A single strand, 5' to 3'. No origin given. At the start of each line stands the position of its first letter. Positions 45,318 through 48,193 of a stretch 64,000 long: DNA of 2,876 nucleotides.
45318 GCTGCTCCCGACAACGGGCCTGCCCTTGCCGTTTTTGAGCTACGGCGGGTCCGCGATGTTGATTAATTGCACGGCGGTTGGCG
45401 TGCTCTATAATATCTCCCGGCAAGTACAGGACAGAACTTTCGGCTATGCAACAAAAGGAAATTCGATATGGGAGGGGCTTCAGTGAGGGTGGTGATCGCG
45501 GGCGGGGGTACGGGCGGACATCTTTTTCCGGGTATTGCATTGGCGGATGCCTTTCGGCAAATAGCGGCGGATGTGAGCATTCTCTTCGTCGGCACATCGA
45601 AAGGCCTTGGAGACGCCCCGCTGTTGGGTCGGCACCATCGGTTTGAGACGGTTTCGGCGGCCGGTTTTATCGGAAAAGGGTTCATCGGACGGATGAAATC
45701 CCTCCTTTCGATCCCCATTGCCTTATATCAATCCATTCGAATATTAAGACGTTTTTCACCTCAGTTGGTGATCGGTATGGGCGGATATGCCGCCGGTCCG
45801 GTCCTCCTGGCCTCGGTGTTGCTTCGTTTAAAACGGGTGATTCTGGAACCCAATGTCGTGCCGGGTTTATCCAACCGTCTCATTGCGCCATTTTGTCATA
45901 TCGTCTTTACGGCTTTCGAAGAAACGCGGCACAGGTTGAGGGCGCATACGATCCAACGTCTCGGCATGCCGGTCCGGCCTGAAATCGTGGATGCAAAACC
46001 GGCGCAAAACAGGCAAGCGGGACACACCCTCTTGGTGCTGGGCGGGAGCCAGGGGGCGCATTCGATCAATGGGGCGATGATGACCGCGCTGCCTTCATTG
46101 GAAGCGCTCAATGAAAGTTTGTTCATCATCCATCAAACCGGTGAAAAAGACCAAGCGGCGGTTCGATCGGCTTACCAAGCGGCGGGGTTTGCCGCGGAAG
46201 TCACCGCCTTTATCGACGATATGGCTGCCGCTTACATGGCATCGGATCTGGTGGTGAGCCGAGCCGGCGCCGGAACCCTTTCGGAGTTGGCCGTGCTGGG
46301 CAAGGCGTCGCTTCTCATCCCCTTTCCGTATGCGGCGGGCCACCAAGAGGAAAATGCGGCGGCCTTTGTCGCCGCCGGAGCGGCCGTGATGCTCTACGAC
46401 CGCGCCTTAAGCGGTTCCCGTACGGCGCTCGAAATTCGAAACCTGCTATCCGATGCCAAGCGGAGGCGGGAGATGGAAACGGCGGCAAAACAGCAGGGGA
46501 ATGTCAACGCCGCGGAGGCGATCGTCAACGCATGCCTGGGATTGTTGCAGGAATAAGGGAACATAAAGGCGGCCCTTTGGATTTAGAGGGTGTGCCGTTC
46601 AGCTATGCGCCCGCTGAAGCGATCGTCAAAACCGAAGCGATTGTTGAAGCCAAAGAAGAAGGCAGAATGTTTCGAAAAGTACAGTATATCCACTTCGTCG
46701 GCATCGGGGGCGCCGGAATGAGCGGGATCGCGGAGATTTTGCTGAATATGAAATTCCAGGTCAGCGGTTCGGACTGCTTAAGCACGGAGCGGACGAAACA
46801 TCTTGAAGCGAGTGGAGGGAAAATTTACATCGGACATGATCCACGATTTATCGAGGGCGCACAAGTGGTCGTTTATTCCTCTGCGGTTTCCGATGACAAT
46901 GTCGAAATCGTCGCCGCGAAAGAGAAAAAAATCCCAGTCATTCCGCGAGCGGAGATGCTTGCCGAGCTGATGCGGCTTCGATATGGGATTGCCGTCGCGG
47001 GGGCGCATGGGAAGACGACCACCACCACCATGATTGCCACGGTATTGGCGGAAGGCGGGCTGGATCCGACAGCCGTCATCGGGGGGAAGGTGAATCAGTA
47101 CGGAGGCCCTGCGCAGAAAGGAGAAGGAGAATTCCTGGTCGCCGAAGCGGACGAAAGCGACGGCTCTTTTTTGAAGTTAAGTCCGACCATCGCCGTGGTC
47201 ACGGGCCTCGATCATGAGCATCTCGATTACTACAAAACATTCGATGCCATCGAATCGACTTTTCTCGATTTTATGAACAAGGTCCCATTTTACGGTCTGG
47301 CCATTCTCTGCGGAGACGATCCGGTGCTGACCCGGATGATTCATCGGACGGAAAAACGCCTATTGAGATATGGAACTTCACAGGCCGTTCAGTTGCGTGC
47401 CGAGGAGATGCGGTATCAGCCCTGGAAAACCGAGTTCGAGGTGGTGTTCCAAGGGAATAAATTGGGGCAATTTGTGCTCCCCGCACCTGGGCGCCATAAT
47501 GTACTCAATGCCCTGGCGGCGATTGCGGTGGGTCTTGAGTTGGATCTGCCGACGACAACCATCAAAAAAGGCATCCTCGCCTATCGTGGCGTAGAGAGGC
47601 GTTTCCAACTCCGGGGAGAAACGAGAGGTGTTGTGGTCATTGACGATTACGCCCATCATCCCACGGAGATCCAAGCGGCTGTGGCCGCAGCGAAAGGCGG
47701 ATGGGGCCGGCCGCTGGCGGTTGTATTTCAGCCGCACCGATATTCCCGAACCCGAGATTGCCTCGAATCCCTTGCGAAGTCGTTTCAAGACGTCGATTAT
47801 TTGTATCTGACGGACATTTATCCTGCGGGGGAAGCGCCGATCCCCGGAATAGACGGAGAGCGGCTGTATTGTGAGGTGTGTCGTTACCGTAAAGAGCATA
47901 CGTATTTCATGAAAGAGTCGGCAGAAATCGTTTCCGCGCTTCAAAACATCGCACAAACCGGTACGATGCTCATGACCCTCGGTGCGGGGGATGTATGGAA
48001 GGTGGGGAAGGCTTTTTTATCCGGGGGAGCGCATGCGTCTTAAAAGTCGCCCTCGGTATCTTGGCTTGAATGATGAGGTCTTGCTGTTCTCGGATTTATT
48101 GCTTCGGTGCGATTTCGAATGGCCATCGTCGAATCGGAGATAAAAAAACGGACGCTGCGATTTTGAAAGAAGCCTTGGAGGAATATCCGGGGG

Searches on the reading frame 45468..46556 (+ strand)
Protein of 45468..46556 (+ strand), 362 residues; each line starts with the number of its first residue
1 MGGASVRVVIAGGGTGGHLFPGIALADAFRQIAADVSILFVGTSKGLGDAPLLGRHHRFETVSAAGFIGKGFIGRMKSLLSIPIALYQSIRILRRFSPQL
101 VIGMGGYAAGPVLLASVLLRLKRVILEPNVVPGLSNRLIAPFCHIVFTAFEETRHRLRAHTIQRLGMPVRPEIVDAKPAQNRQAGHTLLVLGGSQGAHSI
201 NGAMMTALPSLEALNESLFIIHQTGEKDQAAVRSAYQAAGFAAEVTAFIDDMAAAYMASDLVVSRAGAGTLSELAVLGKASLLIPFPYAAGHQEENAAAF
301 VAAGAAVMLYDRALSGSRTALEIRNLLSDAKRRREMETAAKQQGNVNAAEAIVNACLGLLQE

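Call 80: search_protein_families(library=ncbifam, proteins=[window:45468-46556:+], max_evalue=1e-40)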
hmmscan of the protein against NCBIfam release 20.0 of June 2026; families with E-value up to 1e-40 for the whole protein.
window:45468-46556:+ (362 aa): 1 family
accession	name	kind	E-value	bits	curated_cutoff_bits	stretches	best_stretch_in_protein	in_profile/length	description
TIGR01133.1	murG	equivalog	1.3e-87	294.1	250.25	1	5-355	5-352/353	undecaprenyldiphospho-muramoylpentapeptide beta-N-acetylglucosaminyltransferase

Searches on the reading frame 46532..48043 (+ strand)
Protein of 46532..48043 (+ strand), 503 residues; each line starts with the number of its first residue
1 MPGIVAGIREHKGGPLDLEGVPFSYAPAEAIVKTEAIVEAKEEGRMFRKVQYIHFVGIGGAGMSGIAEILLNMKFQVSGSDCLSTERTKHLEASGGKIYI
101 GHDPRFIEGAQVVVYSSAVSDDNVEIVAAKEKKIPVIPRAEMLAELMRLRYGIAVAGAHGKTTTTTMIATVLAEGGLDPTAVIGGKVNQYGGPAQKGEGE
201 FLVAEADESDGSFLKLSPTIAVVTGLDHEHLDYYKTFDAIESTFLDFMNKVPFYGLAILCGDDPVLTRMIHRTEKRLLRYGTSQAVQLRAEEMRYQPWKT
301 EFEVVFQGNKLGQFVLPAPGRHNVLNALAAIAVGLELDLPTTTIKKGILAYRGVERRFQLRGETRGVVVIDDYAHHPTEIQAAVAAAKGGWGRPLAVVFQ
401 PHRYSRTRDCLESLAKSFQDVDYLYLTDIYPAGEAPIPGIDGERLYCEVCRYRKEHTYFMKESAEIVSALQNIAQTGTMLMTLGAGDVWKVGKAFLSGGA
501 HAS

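Call 80: search_protein_families(library=ncbifam, proteins=[window:46532-48043:+], max_evalue=1e-40)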
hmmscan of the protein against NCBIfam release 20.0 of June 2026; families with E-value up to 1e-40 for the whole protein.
window:46532-48043:+ (503 aa): 3 families
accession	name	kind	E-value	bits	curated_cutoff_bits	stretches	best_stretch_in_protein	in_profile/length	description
TIGR01082.1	murC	equivalog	1e-159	532.4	335.1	1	53-495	2-448/449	UDP-N-acetylmuramate--L-alanine ligase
NF011171.0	PRK14573.1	equivalog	2.9e-94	316.5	1015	1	48-494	3-443/809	bifunctional UDP-N-acetylmuramate--L-alanine ligase/D-alanine--D-alanine ligase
TIGR01081.1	mpl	equivalog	7.8e-52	176.8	388.7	1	53-426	2-384/448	UDP-N-acetylmuramate:L-alanyl-gamma-D-glutamyl-meso-diaminopimelate ligase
